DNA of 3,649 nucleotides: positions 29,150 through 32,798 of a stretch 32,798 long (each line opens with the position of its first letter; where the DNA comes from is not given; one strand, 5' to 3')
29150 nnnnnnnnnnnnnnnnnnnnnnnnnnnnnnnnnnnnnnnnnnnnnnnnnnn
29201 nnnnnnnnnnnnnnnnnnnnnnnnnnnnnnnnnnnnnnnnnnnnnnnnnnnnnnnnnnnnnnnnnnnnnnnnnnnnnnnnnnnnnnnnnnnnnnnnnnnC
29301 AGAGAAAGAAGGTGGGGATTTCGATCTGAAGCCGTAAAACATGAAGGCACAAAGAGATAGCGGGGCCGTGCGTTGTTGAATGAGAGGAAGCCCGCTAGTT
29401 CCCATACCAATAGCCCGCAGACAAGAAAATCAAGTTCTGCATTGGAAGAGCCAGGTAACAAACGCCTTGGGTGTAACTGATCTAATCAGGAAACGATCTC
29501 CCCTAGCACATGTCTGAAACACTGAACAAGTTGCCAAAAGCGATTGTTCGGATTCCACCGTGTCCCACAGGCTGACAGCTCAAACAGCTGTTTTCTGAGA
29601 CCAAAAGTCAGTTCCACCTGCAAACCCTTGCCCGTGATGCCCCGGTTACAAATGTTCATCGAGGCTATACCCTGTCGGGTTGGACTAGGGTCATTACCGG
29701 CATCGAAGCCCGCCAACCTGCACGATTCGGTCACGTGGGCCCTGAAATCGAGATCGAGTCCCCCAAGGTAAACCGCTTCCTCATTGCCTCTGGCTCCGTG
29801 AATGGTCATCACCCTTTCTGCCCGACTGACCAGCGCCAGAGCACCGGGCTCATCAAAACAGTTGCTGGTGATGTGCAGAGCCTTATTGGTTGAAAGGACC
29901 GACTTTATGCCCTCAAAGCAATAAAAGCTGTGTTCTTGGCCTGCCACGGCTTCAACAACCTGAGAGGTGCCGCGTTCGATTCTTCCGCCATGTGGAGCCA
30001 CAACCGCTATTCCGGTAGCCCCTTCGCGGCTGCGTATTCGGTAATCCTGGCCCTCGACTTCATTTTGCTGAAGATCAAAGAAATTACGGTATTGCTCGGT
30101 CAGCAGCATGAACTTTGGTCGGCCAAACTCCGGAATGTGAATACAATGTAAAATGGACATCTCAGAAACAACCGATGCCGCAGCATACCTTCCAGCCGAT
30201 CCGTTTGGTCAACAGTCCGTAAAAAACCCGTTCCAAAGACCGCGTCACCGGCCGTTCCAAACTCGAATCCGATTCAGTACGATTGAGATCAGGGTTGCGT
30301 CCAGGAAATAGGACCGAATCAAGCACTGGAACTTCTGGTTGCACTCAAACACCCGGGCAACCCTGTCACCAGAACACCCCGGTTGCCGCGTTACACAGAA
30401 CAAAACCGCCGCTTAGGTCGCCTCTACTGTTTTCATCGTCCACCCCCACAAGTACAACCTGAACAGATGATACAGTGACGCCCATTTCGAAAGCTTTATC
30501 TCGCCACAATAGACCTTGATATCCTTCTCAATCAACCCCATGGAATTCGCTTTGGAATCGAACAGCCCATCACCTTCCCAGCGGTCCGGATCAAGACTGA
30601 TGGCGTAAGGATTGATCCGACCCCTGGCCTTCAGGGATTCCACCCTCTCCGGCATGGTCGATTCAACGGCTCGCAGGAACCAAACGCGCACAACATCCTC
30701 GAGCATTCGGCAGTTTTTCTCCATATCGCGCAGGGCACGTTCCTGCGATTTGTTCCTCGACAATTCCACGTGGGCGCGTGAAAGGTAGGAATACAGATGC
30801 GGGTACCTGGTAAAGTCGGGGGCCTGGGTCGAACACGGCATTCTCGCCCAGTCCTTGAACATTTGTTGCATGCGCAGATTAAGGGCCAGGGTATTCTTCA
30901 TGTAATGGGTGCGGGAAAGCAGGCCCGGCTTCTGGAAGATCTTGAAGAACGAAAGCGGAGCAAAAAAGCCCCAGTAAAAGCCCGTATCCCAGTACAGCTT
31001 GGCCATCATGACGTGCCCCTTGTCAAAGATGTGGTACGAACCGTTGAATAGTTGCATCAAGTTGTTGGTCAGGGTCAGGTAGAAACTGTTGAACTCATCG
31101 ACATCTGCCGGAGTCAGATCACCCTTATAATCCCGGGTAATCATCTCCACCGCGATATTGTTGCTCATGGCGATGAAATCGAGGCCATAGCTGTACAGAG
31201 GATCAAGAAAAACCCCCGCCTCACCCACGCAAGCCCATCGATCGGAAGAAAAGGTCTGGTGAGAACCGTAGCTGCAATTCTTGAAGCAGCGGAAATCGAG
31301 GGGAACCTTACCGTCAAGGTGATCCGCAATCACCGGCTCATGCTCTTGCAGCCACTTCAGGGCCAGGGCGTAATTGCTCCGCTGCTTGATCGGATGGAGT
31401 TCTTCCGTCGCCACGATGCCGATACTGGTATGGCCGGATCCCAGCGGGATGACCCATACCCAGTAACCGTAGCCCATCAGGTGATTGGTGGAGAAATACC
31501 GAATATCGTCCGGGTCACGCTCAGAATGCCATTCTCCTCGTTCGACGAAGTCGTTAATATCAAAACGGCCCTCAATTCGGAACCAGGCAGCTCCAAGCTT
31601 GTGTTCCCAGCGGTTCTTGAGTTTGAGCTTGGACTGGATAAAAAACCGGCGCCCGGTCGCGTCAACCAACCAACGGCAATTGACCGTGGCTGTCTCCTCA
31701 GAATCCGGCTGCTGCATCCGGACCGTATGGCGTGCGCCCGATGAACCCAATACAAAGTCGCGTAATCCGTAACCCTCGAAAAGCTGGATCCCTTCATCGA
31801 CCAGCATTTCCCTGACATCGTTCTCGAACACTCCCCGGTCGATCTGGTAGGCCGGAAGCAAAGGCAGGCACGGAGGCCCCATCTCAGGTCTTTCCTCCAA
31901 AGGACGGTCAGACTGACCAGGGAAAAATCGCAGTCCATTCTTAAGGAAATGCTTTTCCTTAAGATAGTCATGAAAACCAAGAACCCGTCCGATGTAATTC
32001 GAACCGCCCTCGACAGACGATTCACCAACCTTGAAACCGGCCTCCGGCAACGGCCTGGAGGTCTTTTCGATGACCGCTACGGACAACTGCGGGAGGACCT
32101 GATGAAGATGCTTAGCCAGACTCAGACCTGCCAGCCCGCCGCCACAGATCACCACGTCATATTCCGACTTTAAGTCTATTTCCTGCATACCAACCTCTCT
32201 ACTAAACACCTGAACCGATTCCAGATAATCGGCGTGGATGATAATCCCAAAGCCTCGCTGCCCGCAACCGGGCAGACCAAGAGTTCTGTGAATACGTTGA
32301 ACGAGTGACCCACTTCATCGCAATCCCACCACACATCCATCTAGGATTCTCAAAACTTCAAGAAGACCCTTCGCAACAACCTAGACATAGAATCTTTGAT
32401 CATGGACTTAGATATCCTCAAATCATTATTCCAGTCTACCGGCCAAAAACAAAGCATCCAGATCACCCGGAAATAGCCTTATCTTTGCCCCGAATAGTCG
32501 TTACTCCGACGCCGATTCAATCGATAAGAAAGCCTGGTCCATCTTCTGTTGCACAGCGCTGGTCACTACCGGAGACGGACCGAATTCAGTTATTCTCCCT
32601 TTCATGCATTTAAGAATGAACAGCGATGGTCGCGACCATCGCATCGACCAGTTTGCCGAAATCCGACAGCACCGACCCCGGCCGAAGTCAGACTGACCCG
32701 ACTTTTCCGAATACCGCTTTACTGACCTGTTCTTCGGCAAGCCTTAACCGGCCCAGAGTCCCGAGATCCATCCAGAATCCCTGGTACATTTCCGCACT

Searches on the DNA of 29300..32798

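Call 19: search_rna_families(source=window, start=29300, end=32798, threshold=evalue, max_evalue=1)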
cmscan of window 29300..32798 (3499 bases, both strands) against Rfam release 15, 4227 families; matches with E-value up to 1: 1.
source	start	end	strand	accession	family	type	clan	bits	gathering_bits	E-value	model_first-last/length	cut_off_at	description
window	31166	31304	+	RF02161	PART1_3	Gene; lncRNA;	-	18.2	40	0.73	1-131/131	no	Prostate androgen-regulated transcript 1 conserved region 3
